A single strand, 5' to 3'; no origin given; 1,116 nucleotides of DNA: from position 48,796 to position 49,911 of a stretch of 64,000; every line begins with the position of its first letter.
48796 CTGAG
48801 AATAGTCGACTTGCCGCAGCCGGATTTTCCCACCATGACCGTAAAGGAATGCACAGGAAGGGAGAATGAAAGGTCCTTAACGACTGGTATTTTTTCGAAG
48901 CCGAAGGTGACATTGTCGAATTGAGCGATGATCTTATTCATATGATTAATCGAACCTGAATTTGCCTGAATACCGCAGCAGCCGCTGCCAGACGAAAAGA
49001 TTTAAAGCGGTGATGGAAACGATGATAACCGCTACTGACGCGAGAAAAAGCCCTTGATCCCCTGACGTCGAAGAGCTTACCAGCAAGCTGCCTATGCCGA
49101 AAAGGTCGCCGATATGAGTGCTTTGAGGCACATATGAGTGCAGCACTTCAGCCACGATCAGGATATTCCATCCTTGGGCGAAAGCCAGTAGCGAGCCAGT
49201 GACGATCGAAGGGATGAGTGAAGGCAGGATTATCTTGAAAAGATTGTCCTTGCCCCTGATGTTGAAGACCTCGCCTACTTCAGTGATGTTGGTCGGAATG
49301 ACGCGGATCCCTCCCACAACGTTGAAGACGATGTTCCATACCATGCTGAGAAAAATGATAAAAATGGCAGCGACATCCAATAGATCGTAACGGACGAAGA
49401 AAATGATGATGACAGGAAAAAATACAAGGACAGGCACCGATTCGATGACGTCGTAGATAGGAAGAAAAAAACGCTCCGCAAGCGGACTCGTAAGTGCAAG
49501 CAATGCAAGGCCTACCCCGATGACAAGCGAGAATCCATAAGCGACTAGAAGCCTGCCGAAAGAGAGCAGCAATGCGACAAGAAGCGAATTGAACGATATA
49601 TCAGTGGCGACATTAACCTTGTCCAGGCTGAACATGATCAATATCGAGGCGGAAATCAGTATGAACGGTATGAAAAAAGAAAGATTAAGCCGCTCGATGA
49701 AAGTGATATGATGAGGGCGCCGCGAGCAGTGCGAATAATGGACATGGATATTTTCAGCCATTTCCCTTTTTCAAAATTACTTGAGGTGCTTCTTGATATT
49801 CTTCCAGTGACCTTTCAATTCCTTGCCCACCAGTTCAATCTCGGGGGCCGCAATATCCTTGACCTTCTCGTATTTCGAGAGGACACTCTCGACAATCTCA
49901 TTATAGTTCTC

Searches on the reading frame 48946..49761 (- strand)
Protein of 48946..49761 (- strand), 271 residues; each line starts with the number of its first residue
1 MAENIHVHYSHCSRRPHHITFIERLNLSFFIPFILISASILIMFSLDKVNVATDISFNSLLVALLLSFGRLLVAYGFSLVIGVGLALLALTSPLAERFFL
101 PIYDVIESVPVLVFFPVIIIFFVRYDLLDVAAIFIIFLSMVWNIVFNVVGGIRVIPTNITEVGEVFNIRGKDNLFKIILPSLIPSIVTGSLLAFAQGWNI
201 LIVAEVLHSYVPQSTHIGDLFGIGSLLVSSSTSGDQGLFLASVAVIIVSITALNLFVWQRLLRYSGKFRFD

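Call 32: search_protein_families(library=pfam, proteins=[window:48946-49761:-], max_evalue=0.00001)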
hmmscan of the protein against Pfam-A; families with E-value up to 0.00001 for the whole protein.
window:48946-49761:- (271 aa): 1 family
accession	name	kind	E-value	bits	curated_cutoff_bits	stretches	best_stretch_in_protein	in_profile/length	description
PF00528.27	BPD_transp_1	-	2e-16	60.7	26.4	1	79-256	2-174/184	Binding-protein-dependent transport system inner membrane component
